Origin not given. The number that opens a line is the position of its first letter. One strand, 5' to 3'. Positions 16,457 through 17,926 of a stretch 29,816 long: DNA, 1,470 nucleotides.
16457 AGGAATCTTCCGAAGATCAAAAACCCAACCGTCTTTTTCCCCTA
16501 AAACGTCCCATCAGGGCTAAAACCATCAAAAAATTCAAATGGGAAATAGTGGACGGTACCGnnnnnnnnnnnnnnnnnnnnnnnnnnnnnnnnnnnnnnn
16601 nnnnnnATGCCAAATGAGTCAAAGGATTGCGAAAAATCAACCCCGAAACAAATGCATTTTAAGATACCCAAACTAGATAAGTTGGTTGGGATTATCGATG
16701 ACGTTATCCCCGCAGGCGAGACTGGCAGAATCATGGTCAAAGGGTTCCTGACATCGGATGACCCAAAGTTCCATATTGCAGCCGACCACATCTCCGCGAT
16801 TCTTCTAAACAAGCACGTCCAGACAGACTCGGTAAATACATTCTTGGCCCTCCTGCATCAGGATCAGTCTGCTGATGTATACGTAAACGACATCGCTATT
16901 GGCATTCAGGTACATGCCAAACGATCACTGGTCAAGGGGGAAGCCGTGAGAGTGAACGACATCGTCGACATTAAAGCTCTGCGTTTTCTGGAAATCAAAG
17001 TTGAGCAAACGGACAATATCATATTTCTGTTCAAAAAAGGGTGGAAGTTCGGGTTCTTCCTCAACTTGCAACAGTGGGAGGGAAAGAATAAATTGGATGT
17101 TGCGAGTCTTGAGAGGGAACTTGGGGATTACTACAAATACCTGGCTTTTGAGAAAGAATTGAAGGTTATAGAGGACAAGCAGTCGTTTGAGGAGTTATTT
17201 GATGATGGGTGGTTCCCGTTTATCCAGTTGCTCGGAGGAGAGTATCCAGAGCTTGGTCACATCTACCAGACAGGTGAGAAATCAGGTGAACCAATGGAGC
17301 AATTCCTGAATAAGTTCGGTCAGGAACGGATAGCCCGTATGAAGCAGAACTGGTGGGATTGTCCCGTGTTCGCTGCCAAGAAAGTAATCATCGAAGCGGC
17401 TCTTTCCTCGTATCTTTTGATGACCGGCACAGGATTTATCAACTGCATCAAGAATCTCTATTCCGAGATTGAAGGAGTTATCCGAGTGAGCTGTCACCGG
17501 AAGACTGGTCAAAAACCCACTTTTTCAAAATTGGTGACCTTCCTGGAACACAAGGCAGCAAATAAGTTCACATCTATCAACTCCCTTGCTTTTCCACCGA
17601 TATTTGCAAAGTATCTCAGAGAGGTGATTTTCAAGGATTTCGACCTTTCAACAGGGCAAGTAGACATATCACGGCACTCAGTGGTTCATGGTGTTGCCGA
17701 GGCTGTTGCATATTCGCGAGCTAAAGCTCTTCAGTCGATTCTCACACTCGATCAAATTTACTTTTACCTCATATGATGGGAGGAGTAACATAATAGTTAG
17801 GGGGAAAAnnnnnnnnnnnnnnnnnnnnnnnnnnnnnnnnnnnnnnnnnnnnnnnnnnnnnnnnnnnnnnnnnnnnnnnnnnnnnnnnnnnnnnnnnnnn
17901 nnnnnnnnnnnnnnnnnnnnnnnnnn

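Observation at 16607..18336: Unknown ~390-aa protein (possible HEPN-like Rx4H) paired with a stand-alone DEDDh exonuclease: candidate two-gene defence/abortive-infection module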

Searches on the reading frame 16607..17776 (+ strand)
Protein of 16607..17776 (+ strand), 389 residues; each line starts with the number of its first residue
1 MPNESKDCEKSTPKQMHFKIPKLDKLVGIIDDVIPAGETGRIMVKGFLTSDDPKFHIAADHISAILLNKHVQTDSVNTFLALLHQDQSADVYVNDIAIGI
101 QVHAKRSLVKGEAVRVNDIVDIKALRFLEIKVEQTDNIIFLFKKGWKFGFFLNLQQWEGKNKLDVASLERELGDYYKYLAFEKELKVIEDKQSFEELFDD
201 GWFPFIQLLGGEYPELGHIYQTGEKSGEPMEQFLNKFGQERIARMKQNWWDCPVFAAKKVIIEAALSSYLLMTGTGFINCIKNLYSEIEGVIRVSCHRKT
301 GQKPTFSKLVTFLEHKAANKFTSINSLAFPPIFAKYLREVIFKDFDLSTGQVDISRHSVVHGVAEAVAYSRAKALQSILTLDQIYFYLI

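Call 5: search_protein_families(library=pfam, proteins=[window:16607-17776:+], max_evalue=0.1)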
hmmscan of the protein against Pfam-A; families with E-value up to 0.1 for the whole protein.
window:16607-17776:+ (389 aa): 1 family
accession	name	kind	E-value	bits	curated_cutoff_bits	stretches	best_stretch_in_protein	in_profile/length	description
PF08512.18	Rttp106-like_middle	-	0.016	16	25.5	0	266-339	10-84/91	Histone chaperone Rttp106-like, middle domain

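Call 6: search_protein_families(library=padloc, proteins=[window:16607-17776:+], max_evalue=0.1)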
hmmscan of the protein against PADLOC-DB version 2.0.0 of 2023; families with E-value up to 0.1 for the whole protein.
window:16607-17776:+ (389 aa): 0 families

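Call 7: search_protein_families(library=ncbifam, proteins=[window:16607-17776:+], max_evalue=0.1)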
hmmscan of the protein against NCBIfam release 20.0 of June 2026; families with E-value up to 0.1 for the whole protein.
window:16607-17776:+ (389 aa): 0 families

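Call 8: find_homologous_proteins(query=window:16607-17776:+)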
Query window:16607-17776:+ (389 aa): 296 proteins with E <= 0.001 among 3379 candidates; the best 120 are listed.
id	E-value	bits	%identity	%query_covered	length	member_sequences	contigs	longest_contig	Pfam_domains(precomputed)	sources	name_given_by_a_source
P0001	8.7e-249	843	100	96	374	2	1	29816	-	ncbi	-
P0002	7.7e-177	606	71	96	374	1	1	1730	-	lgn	-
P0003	3.5e-111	390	46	96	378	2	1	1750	-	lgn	-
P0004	2.8e-108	381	46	96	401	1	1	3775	-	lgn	-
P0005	4.8e-108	380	47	96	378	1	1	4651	-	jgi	jgi:hypothetical protein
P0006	7.9e-108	379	46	96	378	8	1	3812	-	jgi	-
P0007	4.2e-107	377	47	96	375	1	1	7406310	-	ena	-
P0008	9.0e-107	376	47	96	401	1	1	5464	-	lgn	-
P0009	1.2e-106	375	45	96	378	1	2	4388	-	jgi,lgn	jgi:hypothetical protein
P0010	4.0e-106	374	46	96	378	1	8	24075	-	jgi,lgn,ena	jgi:hypothetical protein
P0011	4.6e-106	373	45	97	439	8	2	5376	PF12728.14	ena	-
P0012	4.7e-106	373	45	96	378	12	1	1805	-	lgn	-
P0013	2.5e-105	371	45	96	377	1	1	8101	-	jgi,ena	-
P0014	2.5e-105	371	45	96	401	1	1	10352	-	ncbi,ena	-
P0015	3.4e-105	371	44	96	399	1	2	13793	-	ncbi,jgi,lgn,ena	-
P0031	9.2e-100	353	43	98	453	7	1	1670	-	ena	-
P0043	1.6e-95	339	42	96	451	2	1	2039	-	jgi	-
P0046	5.8e-94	334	41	96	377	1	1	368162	-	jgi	jgi:hypothetical protein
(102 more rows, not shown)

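Call 9: search_solved_structures(query=window:16607-17776:+, max_evalue=10)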
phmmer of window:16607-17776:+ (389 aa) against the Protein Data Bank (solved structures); distinct sequences matched with E-value up to 10: 12.
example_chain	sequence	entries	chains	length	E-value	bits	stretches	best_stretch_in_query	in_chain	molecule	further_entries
1t5l_A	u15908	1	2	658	0.0063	19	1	270-363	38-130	UvrABC system protein B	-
6o8e_A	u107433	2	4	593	0.03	16.8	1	270-365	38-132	UvrABC system protein B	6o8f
1d9z_A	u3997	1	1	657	0.042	16.3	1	270-363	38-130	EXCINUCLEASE UVRABC COMPONENT UVRB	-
2fdc_A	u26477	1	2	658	0.042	16.3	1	270-363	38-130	UvrABC system protein B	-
1d9x_A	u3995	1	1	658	0.042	16.3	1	270-363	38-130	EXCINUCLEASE UVRABC COMPONENT UVRB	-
6o8g_A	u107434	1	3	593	0.15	14.5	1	270-365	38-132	UvrABC system protein B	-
6o8h_A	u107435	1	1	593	0.15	14.5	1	270-365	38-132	UvrABC system protein B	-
3uwx_B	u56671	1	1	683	0.15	14.5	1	269-363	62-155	UvrABC system protein B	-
2d7d_A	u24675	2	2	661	0.21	14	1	269-363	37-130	UvrABC system protein B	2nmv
3v4r_A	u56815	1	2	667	0.21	14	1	269-363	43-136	UvrABC system protein B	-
2b1x_A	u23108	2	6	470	0.58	12.6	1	151-229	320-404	naphthalene dioxygenase large subunit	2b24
7zm7_n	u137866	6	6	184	0.67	12.4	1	155-226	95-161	Subunit NDUFB5 of NADH-ubiquinone oxidoreductase (Complex I)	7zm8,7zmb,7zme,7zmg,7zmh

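Call 18: find_encoding_contigs(protein=P0007, flank=8000, max_places=2)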
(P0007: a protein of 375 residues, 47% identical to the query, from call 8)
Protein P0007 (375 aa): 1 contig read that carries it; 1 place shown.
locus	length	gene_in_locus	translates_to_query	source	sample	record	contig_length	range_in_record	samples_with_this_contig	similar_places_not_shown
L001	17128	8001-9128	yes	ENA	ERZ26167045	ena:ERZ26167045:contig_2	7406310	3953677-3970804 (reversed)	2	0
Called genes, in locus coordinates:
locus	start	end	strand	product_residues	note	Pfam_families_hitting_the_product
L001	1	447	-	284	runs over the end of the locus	-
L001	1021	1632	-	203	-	PF00583:Acetyltransf_1, PF13508:Acetyltransf_7, PF08445:FR47 (faint), PF13673:Acetyltransf_10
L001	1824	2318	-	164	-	-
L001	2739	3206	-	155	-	PF13527:Acetyltransf_9 (faint), PF00583:Acetyltransf_1, PF13673:Acetyltransf_10, PF13508:Acetyltransf_7, PF14542:Acetyltransf_CG (faint)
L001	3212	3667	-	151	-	PF00583:Acetyltransf_1, PF13508:Acetyltransf_7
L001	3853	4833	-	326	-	PF01370:Epimerase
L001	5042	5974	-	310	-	PF01636:APH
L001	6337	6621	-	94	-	PF00589:Phage_integrase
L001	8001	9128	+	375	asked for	-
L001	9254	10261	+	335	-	-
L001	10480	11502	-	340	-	PF05721:PhyH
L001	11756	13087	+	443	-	PF13701:DDE_Tnp_1_4, PF01609:DDE_Tnp_1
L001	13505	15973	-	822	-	PF12704:MacB_PCD, PF02687:FtsX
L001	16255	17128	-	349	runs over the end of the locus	-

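Call 19: find_encoding_contigs(protein=P0046, flank=8000, max_places=2)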
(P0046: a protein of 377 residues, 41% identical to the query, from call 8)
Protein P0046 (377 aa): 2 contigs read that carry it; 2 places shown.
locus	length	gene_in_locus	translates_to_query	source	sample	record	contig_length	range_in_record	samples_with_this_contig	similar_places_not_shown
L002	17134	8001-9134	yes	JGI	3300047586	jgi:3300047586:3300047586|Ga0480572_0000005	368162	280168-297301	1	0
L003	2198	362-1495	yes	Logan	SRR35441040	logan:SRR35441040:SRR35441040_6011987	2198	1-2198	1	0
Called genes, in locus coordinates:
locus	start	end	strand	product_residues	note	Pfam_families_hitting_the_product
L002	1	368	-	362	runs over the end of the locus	PF04055:Radical_SAM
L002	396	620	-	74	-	-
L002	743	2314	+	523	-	PF00221:Lyase_aromatic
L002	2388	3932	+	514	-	PF03023:MurJ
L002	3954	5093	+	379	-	PF07719:TPR_2 (faint), PF13174:TPR_6 (faint), PF14559:TPR_19 (faint)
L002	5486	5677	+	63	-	PF09957:VapB_antitoxin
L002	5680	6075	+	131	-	PF01850:PIN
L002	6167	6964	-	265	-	PF00589:Phage_integrase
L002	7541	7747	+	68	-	PF13443:HTH_26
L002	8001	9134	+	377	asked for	-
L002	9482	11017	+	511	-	PF12161:HsdM_N, PF02384:N6_Mtase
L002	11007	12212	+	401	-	PF01420:Methylase_S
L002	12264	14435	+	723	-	-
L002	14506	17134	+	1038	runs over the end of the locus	PF04313:HSDR_N, PF04851:ResIII, PF18766:SWI2_SNF2, PF00270:DEAD (weak), PF22679:T1R_D3-like, PF11867:T1RH-like_C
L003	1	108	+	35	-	?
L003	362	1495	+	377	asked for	-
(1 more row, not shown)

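Call 20: find_related_loci(query=A1, collection=genome_contigs, flank=6000)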
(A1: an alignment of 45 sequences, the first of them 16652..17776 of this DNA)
Query A1 (374 aa) in genome_contigs; peptide patterns used: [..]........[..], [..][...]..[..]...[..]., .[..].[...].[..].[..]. (x = any residue, [..] = any of these).
208 stretches matched a pattern; 65 encode a relative of the query (tblastn E <= 1e-3); 65 distinct loci.
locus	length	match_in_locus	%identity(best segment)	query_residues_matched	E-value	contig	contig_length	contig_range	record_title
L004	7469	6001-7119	46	2-373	3e-110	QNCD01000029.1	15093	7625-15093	MAG: Candidatus Omnitrophota bacterium isolate B70_G16 B70_Guay16_scaffold_02262, whole genome shotgun sequence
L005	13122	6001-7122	43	1-374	1e-108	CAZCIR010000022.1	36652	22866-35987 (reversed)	MAG TPA_asm: uncultured Pirellulales bacterium isolate binchicken_co34_225 genome assembly, contig: NODE_1591_length_366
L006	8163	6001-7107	44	2-373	3e-101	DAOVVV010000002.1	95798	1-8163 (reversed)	MAG TPA_asm: Clostridia bacterium isolate CSMAG_1714 CSMAG_1714_k141_2924905_length_95798_cov_22.0075, whole genome shot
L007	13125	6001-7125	43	4-373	7e-101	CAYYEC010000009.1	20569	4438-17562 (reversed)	MAG TPA_asm: uncultured Eubacteriales bacterium isolate binchicken_co178_180 genome assembly, contig: NODE_3442_length_2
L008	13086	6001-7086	41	16-373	7e-96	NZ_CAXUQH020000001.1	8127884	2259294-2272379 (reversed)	Paenibacillus sp. LjRoot153 LJR153c1, whole genome shotgun sequence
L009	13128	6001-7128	39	1-373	1e-91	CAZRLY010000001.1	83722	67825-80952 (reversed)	MAG TPA_asm: uncultured bacterium isolate binchicken_co97_140 genome assembly, contig: NODE_943_length_83722_cov_7.03908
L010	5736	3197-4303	40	4-371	1e-91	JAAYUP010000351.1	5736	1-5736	MAG: Candidatus Atribacter alterifermentans isolate AS27yjCOA_164 145377_AS27, whole genome shotgun sequence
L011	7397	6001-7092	40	10-373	1e-90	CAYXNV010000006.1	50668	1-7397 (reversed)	MAG TPA_asm: uncultured Gammaproteobacteria bacterium isolate SRP167671_co1_111 genome assembly, contig: NODE_724_length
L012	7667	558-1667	41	1-373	6e-90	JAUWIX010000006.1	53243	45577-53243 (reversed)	MAG: Dehalococcoidia bacterium isolate CSMAG_2305 CSMAG_2305_k127_10855356_length_53243_cov_35.4690, whole genome shotgu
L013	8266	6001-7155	42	1-373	9e-90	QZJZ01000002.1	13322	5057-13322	MAG: Candidatus Auribacter fodinae isolate SURF_26 Ga0104751_1006511, whole genome shotgun sequence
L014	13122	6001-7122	38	1-373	2e-89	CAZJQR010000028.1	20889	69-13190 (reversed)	MAG TPA_asm: uncultured Candidatus Bathyarchaeia archaeon isolate SRP185410_co2_368 genome assembly, contig: NODE_2993_l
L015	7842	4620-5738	39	1-373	3e-89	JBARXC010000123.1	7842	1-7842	MAG: bacterium isolate MFD12922_ilm_asm_bin33 k127_8609, whole genome shotgun sequence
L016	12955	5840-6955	39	2-373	3e-87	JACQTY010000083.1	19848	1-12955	MAG: Chloroflexi bacterium isolate NC_groundwater_1423_Ag_S-0.65um_59_50 S_p65_S5_coassembly_k141_1584326, whole genome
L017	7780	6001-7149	39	1-372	2e-87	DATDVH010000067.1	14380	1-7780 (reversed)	MAG TPA_asm: Patescibacteria group bacterium isolate SMAG_U8079 k141_924339, whole genome shotgun sequence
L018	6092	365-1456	40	8-373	8e-87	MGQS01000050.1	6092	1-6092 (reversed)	MAG: Deltaproteobacteria bacterium RBG_16_54_11 RBG_16_scaffold_24373, whole genome shotgun sequence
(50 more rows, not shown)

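Call 25: predict_structure(alignment_id=A1)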
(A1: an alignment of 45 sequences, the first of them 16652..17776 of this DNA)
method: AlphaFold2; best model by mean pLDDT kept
length: 374 residues; sequences in the alignment: 45
mean_pLDDT: 93.8   pTM: 0.88
mean pLDDT of the five models: 93.8, 93.0, 93.0, 91.6, 90.6
residues with pLDDT >= 90: 331; 70-90: 43; 50-70: 0; < 50: 0
segments of 3 or more residues with pLDDT < 50: none
pLDDT, mean of each block of 10 residues (from residue 1): 94 88 92 94 92 89 96 96 94 92 93 96 96 96 92 96 93 91 95 91 91 94 95 94 98 97 97 97 93 93 89 94 95 91 93 96 98 93
secondary structure, 60 per line:
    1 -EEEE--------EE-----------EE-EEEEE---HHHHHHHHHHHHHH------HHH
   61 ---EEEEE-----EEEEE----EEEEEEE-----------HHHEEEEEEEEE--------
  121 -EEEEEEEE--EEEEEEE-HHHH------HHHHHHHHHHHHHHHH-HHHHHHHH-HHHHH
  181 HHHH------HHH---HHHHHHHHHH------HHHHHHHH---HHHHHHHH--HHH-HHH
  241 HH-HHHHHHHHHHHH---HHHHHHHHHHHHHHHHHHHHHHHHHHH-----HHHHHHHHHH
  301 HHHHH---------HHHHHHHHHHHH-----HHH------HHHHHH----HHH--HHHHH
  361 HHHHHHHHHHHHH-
elements in order: E2-5 E30-34 H38-51 E64-68 E74-78 E83-89 E104-112 E122-129 E132-138 H140-143 H150-165 H167-174 H176-184 H197-206 H213-220 H224-231 H238-242 H244-255 H259-285 H291-305 H315-326 H341-346 H356-373

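Call 43: list_cluster_members(proteins=[P0001, P0121])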
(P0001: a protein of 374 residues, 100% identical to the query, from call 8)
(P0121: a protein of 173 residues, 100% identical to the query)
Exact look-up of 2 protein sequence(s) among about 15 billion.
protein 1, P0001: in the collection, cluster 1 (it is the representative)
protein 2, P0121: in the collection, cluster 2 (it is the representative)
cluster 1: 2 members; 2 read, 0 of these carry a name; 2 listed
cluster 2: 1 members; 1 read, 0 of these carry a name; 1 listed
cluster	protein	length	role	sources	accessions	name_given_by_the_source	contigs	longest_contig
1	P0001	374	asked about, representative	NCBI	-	-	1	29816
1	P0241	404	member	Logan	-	-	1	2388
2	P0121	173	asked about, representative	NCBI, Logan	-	-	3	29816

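Call 53: search_protein_families(library=pfam, alignment_id=A1, max_evalue=1)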
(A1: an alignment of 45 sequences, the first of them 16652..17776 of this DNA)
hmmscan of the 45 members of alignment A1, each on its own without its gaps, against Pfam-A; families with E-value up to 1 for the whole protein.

A. member 1, window:16652-17776:+ (374 aa): 1 family
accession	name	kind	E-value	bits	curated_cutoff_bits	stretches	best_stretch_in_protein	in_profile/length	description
PF08512.18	Rttp106-like_middle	-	0.024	15.4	25.5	1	251-324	10-84/91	Histone chaperone Rttp106-like, middle domain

B. families by the number of members that match (of 45 scanned): 21 families
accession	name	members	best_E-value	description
PF08666.17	SAF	4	0.0081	SAF domain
PF06757.18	Ins_allergen_rp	2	0.019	Insect allergen related repeat, nitrile-specifier detoxification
PF10725.14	DUF2517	2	0.044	Protein of unknown function (DUF2517)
PF16299.10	DUF4941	1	0.00022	Domain of unknown function (DUF4941)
PF15642.11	Tox-ODYAM1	1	0.0048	Toxin in Odyssella and Amoebophilus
PF18734.6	HEPN_AbiU2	1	0.0073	AbiU2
PF05337.16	CSF-1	1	0.014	Macrophage colony stimulating factor-1 (CSF-1)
PF21452.2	Cmr1_like_C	1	0.017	Cmr1-like, C-terminal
PF19848.4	DUF6323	1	0.023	Family of unknown function (DUF6323)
PF08512.18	Rttp106-like_middle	1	0.024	Histone chaperone Rttp106-like, middle domain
PF18117.6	EDS1_EP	1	0.04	Enhanced disease susceptibility 1 protein EP domain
PF13708.11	DUF4942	1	0.063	Domain of unknown function (DUF4942)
PF18458.6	XPB_DRD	1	0.094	Xeroderma pigmentosum group B helicase damage recognition domain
PF23193.1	NOMO_3rd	1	0.14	NOMO third transthyretin-like domain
PF24719.1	Imm33-like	1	0.17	Imm33-like domain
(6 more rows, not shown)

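Call 54: search_solved_structures(query=A1, max_evalue=10)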
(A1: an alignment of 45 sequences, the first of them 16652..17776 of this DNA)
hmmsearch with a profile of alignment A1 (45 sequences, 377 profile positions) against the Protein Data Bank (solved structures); distinct sequences matched with E-value up to 10: 2.
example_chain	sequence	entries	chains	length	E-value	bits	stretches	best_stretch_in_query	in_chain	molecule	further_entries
8q5j_A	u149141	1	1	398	1.9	11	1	226-264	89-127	Cytochrome P450 107B1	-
2ihl_A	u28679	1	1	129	2.2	10.8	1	228-280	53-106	JAPANESE QUAIL EGG WHITE LYSOZYME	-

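Call 58: search_protein_families(library=pfam, alignment_id=A3, max_evalue=0.00001)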
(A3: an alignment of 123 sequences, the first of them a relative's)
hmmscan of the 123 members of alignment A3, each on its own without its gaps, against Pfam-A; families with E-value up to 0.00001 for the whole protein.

A. member 1, L001:7116-7451:- (112 aa): 0 families

B. families by the number of members that match (of 123 scanned): 148 families (the first 25 are shown)
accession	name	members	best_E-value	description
PF01555.25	N6_N4_Mtase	10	1.6e-67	DNA methylase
PF12564.13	TypeIII_RM_meth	7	6e-21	Type III restriction/modification enzyme methylation subunit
PF04851.21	ResIII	5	9e-33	Type III restriction enzyme, res subunit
PF00270.35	DEAD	5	2.3e-08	DEAD/DEAH box helicase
PF00589.27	Phage_integrase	3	9.1e-29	Phage integrase family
PF02384.22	N6_Mtase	2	2e-108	N-6 DNA Methylase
PF00702.32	Hydrolase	2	8.2e-27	haloacid dehalogenase-like hydrolase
PF12161.14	HsdM_N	2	1e-25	HsdM N-terminal domain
PF00239.26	Resolvase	2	6.1e-24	Resolvase, N terminal domain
PF13020.12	NOV_C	2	2e-20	Protein NO VEIN, C-terminal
PF02092.22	tRNA_synt_2f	1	2.4e-197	Glycyl-tRNA synthetase beta subunit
PF02901.20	PFL-like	1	3.1e-166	Pyruvate formate lyase-like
PF00709.27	Adenylsucc_synt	1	2.7e-149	Adenylosuccinate synthetase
PF02091.20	tRNA-synt_2e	1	2.8e-137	Glycyl-tRNA synthetase alpha subunit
PF02515.22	CoA_transf_3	1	3.1e-111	CoA-transferase family III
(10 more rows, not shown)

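Call 59: search_protein_families(library=padloc, alignment_id=A3, max_evalue=0.00001)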
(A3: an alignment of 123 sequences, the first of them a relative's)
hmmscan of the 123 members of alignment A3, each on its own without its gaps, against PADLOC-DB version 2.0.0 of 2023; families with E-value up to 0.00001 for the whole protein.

A. member 1, L001:7116-7451:- (112 aa): 0 families

B. families by the number of members that match (of 123 scanned): 231 families (the first 25 are shown)
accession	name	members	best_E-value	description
PDLC03635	MTase_III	10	2.2e-177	Type III methyltransferase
PDLC03371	MTase_II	10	3.5e-85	Type II methyltransferase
PDLC03299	MTase_II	10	8.1e-71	Type II methyltransferase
PDLC03636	MTase_III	10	2.5e-70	Type III methyltransferase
PDLC03644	MTase_III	10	7.3e-69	Type III methyltransferase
PDLC03339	MTase_II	10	6.5e-37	Type II methyltransferase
PDLC03354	MTase_II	10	1.5e-33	Type II methyltransferase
PDLC03633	MTase_III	10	9.5e-30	Type III methyltransferase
PDLC03300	MTase_II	10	4.5e-28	Type II methyltransferase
PDLC03265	MTase_II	10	3.9e-27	Type II methyltransferase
PDLC03634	MTase_III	9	2.3e-74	Type III methyltransferase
PDLC03641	MTase_III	9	3.7e-68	Type III methyltransferase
PDLC03638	MTase_III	9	4.3e-57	Type III methyltransferase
PDLC03216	MTase_II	8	8.8e-119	Type II methyltransferase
PDLC03738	oMTase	8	7.6e-111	orphan methyltransferase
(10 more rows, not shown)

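Call 61: search_protein_families(library=phrogs, proteins=[window:16652-17776:+], max_evalue=0.01)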
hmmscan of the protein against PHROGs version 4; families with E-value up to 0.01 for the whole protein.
window:16652-17776:+ (374 aa): 0 families

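Call 62: find_related_loci(query=A1, collection=viral_contigs, flank=6000)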
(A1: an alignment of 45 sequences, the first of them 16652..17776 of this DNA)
Query A1 (374 aa) in viral_contigs; peptide patterns used: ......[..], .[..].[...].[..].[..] (x = any residue, [..] = any of these).
57 stretches matched a pattern, but none encodes a relative of the query by tblastn (E <= 1e-3).
